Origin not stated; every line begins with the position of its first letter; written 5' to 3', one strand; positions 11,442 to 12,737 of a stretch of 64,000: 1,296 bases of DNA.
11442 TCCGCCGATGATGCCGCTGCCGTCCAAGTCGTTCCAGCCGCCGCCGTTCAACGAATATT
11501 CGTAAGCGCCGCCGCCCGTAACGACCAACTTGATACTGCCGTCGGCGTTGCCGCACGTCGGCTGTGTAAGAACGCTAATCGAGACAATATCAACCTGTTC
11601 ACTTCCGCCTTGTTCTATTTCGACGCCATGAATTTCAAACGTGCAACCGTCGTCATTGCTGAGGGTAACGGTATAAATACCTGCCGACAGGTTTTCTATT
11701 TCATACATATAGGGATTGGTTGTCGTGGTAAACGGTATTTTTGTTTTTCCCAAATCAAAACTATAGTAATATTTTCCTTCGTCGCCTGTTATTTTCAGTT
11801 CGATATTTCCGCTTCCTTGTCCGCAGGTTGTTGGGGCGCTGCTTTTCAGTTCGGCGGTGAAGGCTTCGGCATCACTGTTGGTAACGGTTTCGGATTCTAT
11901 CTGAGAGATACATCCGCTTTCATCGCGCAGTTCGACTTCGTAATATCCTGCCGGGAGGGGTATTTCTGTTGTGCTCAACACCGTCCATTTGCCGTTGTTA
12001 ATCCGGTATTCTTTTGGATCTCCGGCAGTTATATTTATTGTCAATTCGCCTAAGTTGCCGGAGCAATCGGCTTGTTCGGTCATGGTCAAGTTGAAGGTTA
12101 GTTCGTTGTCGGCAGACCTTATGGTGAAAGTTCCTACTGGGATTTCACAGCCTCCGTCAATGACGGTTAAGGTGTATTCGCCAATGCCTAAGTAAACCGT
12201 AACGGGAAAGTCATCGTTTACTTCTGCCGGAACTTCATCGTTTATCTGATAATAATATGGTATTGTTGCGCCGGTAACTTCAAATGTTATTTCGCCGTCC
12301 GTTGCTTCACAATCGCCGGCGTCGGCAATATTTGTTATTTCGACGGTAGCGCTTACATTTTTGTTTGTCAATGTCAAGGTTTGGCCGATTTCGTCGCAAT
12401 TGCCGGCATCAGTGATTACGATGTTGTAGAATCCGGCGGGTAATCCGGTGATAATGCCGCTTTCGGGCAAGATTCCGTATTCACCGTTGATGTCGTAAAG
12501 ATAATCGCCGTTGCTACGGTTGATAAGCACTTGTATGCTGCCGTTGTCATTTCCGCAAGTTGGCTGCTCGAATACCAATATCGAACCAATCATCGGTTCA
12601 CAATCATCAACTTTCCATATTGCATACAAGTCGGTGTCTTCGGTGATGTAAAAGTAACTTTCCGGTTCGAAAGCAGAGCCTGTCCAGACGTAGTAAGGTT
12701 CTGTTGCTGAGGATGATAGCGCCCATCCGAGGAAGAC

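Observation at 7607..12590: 996-bp tandem repeat array with a 1,992-bp higher-order periodicity inside the giant gene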

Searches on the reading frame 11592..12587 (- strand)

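Call 13: search_protein_families(library=pfam, proteins=[window:11592-12587:-], max_evalue=0.1)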
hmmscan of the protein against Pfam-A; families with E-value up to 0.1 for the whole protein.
window:11592-12587:- (332 aa): 8 families
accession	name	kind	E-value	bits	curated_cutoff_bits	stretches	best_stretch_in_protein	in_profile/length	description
PF13573.12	SprB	-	5.8e-08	32.7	28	1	95-117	12-34/37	SprB repeat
PF06832.18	BiPBP_C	-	7.9e-05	22.9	26.8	1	92-144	28-80/90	Penicillin-Binding Protein C-terminus Family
PF13620.12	CarboxypepD_reg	-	0.0021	18.8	32.3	0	294-331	39-76/82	Carboxypeptidase regulatory-like domain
PF03900.20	Porphobil_deamC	-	0.0042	17.9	26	1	140-186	11-56/74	Porphobilinogen deaminase, C-terminal domain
PF23034.1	DUF7035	-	0.0077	16.8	27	0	138-187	29-80/137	Domain of unknown function (DUF7035)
PF00801.26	PKD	-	0.036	14.5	23.5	0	263-310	18-64/80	PKD domain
PF16277.11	DUF4926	-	0.041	13.7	29.1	0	297-324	25-52/57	Domain of unknown function (DUF4926)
PF18962.6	Por_Secre_tail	-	0.054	14.2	27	0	286-314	39-67/75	Secretion system C-terminal sorting domain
